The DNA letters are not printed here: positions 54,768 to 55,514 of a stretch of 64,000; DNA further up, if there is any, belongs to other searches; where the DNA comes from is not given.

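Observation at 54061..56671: Second low-GC cassette: ABC-type ATPase + PIN-like protein (+ TM coiled-coil protein) abutting a sulfatase gene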

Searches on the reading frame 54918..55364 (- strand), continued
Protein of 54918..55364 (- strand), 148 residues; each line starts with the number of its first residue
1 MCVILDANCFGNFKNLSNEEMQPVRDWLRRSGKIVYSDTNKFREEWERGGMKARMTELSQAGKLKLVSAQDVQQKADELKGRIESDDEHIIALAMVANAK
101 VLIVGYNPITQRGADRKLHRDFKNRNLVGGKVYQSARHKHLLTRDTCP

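Call 51: find_homologous_proteins(query=A3, max_evalue=0.00001)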
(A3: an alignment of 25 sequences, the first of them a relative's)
Query A3 (25 sequences) (147 aa, profile of the alignment): 723 proteins with E <= 0.00001 among 2546 candidates; the best 120 are listed.
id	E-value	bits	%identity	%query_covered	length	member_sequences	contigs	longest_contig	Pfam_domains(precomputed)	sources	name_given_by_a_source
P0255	1.2e-45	173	36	98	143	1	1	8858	-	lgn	-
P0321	9.9e-44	167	30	99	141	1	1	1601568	-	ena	-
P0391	2.2e-42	163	60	100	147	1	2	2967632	-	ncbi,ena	-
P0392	2.3e-42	163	79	99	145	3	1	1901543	PF01850.28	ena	-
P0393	2.5e-42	162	78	99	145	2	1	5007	-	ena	-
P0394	3.0e-42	162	37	99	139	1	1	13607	-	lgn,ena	-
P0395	3.1e-42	162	42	98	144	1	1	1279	PF01850.28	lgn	-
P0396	5.8e-42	161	60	98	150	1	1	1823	-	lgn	-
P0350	7.7e-42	161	37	99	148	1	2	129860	-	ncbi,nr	ncbi:MAG: hypothetical protein ISN29_10885 [Gammaproteobacteria bacterium AqS3]|nr:hypothetical prot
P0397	1.0e-41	161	53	98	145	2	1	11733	-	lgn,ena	-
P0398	1.2e-41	160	55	99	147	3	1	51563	-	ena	-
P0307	1.4e-41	160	30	99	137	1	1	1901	-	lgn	-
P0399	2.8e-41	159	59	98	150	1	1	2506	-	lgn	-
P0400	2.9e-41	159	50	98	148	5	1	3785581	-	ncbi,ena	-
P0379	4.3e-41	158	100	100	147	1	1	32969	-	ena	-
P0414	4.6e-40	155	48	98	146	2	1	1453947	PF01850.28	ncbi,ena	-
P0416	5.3e-40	155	49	98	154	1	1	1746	PF01850.28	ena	-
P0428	1.7e-39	153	31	99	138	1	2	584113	PF01850.28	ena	-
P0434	3.4e-39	152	60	98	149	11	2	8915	PF01850.28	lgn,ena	-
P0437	3.6e-39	152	63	98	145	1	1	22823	PF01850.28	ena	-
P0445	5.4e-39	152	38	96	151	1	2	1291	PF01850.28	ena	-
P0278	5.6e-39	152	36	98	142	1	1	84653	PF01850.28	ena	-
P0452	6.8e-39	151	61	98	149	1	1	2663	PF01850.28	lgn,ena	-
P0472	1.7e-38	150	54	98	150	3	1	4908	PF01850.28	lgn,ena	-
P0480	2.1e-38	150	39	98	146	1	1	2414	PF01850.28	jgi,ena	-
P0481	2.2e-38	150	58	98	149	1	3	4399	PF01850.28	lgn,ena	-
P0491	3.1e-38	149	47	98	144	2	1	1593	PF01850.28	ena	-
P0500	4.3e-38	149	41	98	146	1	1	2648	PF01850.28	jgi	jgi:predicted nucleic acid-binding protein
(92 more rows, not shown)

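Call 52: find_encoding_contigs(protein=P0350, flank=5000, max_places=2)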
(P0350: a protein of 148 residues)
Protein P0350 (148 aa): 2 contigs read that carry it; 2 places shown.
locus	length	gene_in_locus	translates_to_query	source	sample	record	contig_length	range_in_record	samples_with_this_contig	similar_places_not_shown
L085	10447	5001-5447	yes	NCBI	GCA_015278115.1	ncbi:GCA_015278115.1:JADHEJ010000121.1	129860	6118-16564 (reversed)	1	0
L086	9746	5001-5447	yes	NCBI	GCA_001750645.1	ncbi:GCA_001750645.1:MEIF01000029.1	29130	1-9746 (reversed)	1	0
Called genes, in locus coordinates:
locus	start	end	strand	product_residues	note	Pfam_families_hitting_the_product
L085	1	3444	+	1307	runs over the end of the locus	PF18076:FGAR-AT_N, PF18072:FGAR-AT_linker, PF02769:AIRS_C, PF22689:FGAR-AT_PurM_N-like, PF02769:AIRS_C, PF13507:GATase_5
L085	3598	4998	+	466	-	PF13175:AAA_15, PF13304:AAA_21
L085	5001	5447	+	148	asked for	-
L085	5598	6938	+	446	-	PF13175:AAA_15, PF13304:AAA_21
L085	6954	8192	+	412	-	PF01381:HTH_3 (weak), PF13560:HTH_31 (faint), PF06114:Peptidase_M78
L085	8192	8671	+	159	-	PF14367:DUF4411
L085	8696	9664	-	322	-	PF08240:ADH_N, PF00107:ADH_zinc_N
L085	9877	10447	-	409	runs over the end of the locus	PF07690:MFS_1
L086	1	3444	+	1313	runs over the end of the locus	PF18076:FGAR-AT_N, PF18072:FGAR-AT_linker, PF02769:AIRS_C, PF22689:FGAR-AT_PurM_N-like, PF02769:AIRS_C, PF13507:GATase_5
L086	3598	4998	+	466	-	PF13175:AAA_15, PF13304:AAA_21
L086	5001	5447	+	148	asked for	-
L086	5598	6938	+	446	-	PF13175:AAA_15, PF13304:AAA_21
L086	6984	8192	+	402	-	PF01381:HTH_3 (weak), PF13560:HTH_31 (faint), PF06114:Peptidase_M78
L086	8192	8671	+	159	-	PF14367:DUF4411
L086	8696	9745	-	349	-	?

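Call 53: find_encoding_contigs(protein=P0391, flank=5000, max_places=2)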
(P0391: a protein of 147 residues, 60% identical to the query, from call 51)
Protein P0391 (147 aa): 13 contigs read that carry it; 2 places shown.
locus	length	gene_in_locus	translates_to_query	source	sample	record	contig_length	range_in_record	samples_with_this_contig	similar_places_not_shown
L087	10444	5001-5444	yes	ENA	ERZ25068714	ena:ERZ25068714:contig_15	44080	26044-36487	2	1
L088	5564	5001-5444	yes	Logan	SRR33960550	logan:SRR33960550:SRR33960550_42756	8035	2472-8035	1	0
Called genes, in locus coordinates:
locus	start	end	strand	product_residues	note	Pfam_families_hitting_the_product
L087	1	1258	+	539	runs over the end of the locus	PF04616:Glyco_hydro_43, PF17851:GH43_C2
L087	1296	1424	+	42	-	-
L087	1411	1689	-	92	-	-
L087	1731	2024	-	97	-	-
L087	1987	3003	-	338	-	PF04055:Radical_SAM, PF06968:BATS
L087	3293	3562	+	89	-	PF03379:CcmB (weak)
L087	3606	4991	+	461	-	PF13304:AAA_21, PF13175:AAA_15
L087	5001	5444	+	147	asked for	-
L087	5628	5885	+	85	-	-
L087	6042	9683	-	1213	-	PF01839:FG-GAP (faint), PF13517:FG-GAP_3, PF07593:UnbV_ASPIC, PF18998:Flg_new_2 (weak), PF22778:VCPO_2nd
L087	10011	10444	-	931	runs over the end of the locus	PF07715:Plug, PF00593:TonB_dep_Rec_b-barrel, PF14905:OMP_b-brl_3 (weak)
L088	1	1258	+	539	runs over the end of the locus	PF04616:Glyco_hydro_43, PF17851:GH43_C2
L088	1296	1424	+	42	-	-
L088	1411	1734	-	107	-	-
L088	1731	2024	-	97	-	-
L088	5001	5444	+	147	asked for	-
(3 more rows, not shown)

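Call 54: find_encoding_contigs(protein=P0321, flank=5000, max_places=2)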
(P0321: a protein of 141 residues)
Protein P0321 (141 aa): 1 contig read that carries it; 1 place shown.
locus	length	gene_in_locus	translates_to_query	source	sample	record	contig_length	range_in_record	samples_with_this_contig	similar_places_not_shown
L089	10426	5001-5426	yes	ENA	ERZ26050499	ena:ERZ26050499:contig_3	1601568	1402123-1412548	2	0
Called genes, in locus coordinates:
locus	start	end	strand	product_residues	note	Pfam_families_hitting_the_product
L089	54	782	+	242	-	PF01479:S4 (faint), PF00849:PseudoU_synth_2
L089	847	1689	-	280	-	-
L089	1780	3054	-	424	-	PF13191:AAA_16 (weak)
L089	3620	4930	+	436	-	PF13175:AAA_15, PF13476:AAA_23 (weak), PF13304:AAA_21 (weak)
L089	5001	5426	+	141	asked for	-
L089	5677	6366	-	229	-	PF07963:N_methyl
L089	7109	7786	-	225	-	-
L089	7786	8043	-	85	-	-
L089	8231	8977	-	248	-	PF00239:Resolvase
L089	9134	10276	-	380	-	PF13173:AAA_14, PF13635:DUF4143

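Call 55: find_encoding_contigs(protein=P0428, flank=5000, max_places=2)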
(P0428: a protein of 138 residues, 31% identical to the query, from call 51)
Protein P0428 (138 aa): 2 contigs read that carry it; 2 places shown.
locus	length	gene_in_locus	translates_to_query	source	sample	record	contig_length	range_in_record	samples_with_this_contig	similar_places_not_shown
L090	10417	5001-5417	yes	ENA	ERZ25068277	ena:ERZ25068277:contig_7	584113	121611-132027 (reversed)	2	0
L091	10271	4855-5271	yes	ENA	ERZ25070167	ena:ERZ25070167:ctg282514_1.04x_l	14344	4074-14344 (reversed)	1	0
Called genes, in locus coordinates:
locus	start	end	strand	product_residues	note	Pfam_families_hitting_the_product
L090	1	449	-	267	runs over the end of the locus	PF00348:polyprenyl_synt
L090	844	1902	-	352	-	PF01594:AI-2E_transport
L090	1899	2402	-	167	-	PF00027:cNMP_binding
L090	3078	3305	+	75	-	-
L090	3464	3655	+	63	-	-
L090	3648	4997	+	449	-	PF13175:AAA_15 (weak), PF13476:AAA_23 (weak), PF13175:AAA_15, PF13304:AAA_21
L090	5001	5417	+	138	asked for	PF01850:PIN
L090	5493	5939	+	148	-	-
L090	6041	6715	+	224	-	PF07963:N_methyl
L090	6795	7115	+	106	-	-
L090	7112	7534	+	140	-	-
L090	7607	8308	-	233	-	-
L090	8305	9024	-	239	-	-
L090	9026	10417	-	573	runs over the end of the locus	-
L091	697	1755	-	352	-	PF01594:AI-2E_transport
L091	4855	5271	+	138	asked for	PF01850:PIN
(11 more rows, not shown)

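Call 81: search_protein_families(library=pfam, proteins=[L009:813-3179:+, L009:3291-4706:+, L009:6497-8209:+, L009:8216-11770:+, L064:24-2126:+, L064:3263-4678:+, L041:4419-5105:-], max_evalue=0.001)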
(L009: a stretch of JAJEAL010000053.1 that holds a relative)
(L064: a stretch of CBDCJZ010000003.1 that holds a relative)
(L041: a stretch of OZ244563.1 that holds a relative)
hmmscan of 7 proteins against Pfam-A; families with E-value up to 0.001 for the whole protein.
L009:813-3179:+ (788 aa): 3 families
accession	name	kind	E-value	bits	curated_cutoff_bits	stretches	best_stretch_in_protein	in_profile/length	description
PF02384.22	N6_Mtase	-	3.6e-33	115.6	20.4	1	393-661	5-236/311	N-6 DNA Methylase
PF13588.12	HSDR_N_2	-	4.7e-29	101.1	25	1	104-211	1-110/110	Type I restriction enzyme R protein N terminus (HSDR_N)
PF07669.17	Eco57I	-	3.1e-10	40.9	25.3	1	474-637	3-165/171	Eco57I restriction-modification methylase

L009:3291-4706:+ (471 aa): 1 family
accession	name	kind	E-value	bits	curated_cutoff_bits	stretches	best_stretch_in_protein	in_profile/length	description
PF01420.25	Methylase_S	-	3.9e-06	27.6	22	1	65-186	26-134/168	Type I restriction modification DNA specificity domain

L009:6497-8209:+ (570 aa): 2 families
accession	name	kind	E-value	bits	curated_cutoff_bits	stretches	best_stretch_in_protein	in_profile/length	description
PF02463.25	SMC_N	-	9.5e-18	64.9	40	1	2-526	2-214/220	RecF/RecN/SMC N terminal domain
PF13476.12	AAA_23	-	7.4e-11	43.5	27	1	5-214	2-189/201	AAA domain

L009:8216-11770:+ (1184 aa): 4 families
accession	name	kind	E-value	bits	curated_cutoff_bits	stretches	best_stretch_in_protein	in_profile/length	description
PF20169.3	DUF6537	-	9.3e-20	71.8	27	1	990-1178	5-202/203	Family of unknown function (DUF6537)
PF01558.24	POR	-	1.4e-17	64.8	27.4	1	736-927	1-172/173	Pyruvate ferredoxin/flavodoxin oxidoreductase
PF02775.26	TPP_enzyme_C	-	9.7e-14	51.9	21.9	1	455-564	1-120/151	Thiamine pyrophosphate enzyme, C-terminal TPP binding domain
PF01855.24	POR_N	-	0.00063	20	27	0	999-1107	114-220/231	Pyruvate flavodoxin/ferredoxin oxidoreductase, thiamine diP-bdg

L064:24-2126:+ (700 aa): 3 families
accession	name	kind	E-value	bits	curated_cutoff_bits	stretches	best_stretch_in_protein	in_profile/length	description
PF02384.22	N6_Mtase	-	1.1e-32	114.1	20.4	1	353-620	5-236/311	N-6 DNA Methylase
PF13588.12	HSDR_N_2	-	2.7e-26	92.3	25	1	59-171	1-110/110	Type I restriction enzyme R protein N terminus (HSDR_N)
PF07669.17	Eco57I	-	4.1e-11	43.7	25.3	1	434-596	3-165/171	Eco57I restriction-modification methylase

L064:3263-4678:+ (471 aa): 1 family
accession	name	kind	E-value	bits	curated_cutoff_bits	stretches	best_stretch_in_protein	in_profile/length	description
PF01420.25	Methylase_S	-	2.5e-09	38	22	1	271-431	10-154/168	Type I restriction modification DNA specificity domain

L041:4419-5105:- (228 aa): 1 family
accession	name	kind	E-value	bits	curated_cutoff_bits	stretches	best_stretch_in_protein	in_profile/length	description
PF13358.12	DDE_3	-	3.2e-20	72.9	28.6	1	40-191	2-146/146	DDE superfamily endonuclease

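Call 83: search_protein_families(library=padloc, proteins=[L009:813-3179:+, L009:3291-4706:+, L009:6497-8209:+, L009:39-809:+], max_evalue=0.00001)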
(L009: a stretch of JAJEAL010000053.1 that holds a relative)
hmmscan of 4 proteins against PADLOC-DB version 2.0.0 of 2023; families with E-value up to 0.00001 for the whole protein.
L009:813-3179:+ (788 aa): 34 families (the best 25 are shown)
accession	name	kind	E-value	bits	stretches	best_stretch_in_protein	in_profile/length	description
PDLC03034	MTase_I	-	2.7e-296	982.3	2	327-739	243-670/672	Type I methyltransferase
PDLC03318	MTase_II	-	2.6e-69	232.3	2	334-698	265-670/723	Type II methyltransferase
PDLC04134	mad2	-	1.3e-44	150.9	1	105-685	5-468/492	mads_2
PDLC03018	MTase_I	-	4.3e-42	142.4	2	93-450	13-346/749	Type I methyltransferase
PDLC03021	MTase_I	-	3.9e-41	139.4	2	244-509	11-263/491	Type I methyltransferase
PDLC03030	MTase_I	-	3.3e-40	136.2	2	333-671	254-595/670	Type I methyltransferase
PDLC03218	MTase_II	-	4.1e-30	102.9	2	545-658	370-482/532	Type II methyltransferase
PDLC03026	MTase_I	-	3.9e-27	93.5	2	342-492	71-225/487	Type I methyltransferase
PDLC03317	MTase_II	-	8.3e-21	72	2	544-689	422-562/831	Type II methyltransferase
PDLC03357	MTase_II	-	3.5e-19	66.6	1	355-660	65-337/620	Type II methyltransferase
PDLC03624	REase_MTase_IIG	-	5.4e-19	65.6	1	342-670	344-656/1271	Type IIG restriction enzyme-methyltransferase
PDLC03025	MTase_I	-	1.9e-18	64.5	2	353-518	101-266/569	Type I methyltransferase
PDLC03031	MTase_I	-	1e-14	51.8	2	369-448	137-222/834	Type I methyltransferase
PDLC03311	MTase_II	-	5.8e-14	49.6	1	546-657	100-208/464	Type II methyltransferase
PDLC03022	MTase_I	-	6.6e-14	49.2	1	375-657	146-406/857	Type I methyltransferase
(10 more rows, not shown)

L009:3291-4706:+ (471 aa): 57 families (the best 25 are shown)
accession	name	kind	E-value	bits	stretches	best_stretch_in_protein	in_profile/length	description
PDLC03181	Specificity_I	-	2.5e-32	110.2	2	216-464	202-449/454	Type I specificity subunit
PDLC03095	Specificity_I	-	1.5e-29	101.1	2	17-217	255-451/473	Type I specificity subunit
PDLC03155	Specificity_I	-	2.9e-27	93.7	1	11-260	8-261/520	Type I specificity subunit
PDLC03179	Specificity_I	-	3.1e-27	93.7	2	66-207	421-561/589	Type I specificity subunit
PDLC03168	Specificity_I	-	4.4e-24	83.7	1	64-202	27-163/459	Type I specificity subunit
PDLC03197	Specificity_I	-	5.2e-24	82.9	1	142-465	133-455/459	Type I specificity subunit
PDLC03120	Specificity_I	-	1.6e-23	81.7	1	19-453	23-452/515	Type I specificity subunit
PDLC03100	Specificity_I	-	1.5e-22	78.6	2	53-197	209-355/392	Type I specificity subunit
PDLC03086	Specificity_I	-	5.5e-21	73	1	64-206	32-174/458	Type I specificity subunit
PDLC03069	Specificity_I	-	7.6e-21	72.6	1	51-192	202-345/387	Type I specificity subunit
PDLC03108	Specificity_I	-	3.5e-20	70.7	1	46-203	248-404/452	Type I specificity subunit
PDLC03079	Specificity_I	-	1.7e-19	68.3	2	292-439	274-424/470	Type I specificity subunit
PDLC03084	Specificity_I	-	3e-19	67.6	2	65-188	220-344/392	Type I specificity subunit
PDLC03169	Specificity_I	-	3.2e-19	67.6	1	63-191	242-372/461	Type I specificity subunit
PDLC03089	Specificity_I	-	5e-19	66.7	2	67-199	32-163/446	Type I specificity subunit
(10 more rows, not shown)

L009:6497-8209:+ (570 aa): 8 families
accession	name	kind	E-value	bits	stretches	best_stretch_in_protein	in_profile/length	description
PDLC04135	mad3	-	1.7e-32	111.4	1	1-545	1-359/374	mads_3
PDLC03859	LmuB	-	5.3e-10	37.1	1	2-102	5-84/611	-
PDLC00305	PtuA1|PtuA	-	1.2e-07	29.5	1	2-68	3-70/392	AAA ATPase domain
PDLC00307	PtuA1|PtuA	-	7.8e-07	26.4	1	1-53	1-53/424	AAA ATPase domain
PDLC04213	HEC-02A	-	1.6e-06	25.9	1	1-42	1-43/337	-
PDLC00271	PtuA1|PtuA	-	2.6e-06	25.3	1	2-211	3-200/421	AAA ATPase domain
PDLC02336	AbiLi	-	3.7e-06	24.7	1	1-108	1-108/340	AbiLi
PDLC00298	PtuA1|PtuA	-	6e-06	23.6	0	2-48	3-49/423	AAA ATPase domain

L009:39-809:+ (256 aa): 0 families

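Call 88: search_protein_families(library=ncbifam, alignment_id=A2, max_evalue=0.01)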
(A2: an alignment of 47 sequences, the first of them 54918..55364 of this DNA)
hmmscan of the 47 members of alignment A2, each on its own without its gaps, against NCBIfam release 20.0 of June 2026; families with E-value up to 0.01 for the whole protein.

A. member 1, window:54918-55364:- (148 aa): 0 families

B. families by the number of members that match (of 47 scanned): 4 families
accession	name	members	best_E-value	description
TIGR03584.1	PseF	4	1.6e-05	pseudaminic acid cytidylyltransferase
TIGR00305.1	TIGR00305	1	0.007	putative toxin-antitoxin system toxin component, PIN family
NF047922.1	GDPFucSynFcl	1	0.0093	GDP-L-fucose synthase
NF033787.1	HTH_BldC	1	0.0094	BldC family transcriptional regulator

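Call 92: list_cluster_members(proteins=[P0391, P0400, P0414, P0500, P0480, P0085, P0077, P0321, P0428, P0255])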
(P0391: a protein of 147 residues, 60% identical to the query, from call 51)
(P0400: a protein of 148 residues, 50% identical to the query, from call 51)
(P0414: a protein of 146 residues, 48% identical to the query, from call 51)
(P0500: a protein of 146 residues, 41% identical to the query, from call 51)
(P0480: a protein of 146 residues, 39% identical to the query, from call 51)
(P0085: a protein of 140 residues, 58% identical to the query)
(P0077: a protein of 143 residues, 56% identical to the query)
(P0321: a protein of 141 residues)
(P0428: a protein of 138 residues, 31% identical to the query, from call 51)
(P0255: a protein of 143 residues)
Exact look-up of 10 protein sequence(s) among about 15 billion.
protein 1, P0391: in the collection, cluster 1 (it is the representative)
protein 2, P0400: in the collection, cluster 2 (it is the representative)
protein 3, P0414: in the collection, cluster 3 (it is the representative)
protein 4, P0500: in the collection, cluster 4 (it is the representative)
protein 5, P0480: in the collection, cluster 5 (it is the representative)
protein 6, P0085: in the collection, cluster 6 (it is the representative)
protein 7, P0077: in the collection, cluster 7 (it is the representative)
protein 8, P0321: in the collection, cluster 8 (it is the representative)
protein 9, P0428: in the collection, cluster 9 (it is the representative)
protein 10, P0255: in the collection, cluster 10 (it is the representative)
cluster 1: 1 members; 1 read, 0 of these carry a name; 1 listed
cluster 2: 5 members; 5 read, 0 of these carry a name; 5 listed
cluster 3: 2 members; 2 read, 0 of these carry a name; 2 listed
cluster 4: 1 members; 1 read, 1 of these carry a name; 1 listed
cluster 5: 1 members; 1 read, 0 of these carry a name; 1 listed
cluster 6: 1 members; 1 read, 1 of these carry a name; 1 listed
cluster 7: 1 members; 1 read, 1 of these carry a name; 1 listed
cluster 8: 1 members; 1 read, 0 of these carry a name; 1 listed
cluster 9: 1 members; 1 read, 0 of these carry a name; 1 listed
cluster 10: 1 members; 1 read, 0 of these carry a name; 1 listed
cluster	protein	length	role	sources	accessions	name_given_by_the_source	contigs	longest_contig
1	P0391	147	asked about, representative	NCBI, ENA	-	-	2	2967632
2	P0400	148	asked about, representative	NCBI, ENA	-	-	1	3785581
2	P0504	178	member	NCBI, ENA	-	-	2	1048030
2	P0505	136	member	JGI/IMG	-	-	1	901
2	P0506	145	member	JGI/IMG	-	-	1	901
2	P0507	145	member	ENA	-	-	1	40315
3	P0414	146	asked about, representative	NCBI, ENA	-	-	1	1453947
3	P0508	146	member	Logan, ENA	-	-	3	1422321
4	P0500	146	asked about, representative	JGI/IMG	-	predicted nucleic acid-binding protein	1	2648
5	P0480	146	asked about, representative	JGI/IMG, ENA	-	-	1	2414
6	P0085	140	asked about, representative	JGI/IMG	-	predicted nucleic acid-binding protein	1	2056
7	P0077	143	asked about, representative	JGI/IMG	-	hypothetical protein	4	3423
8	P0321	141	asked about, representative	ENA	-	-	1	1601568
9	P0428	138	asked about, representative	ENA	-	-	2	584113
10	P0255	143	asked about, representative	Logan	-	-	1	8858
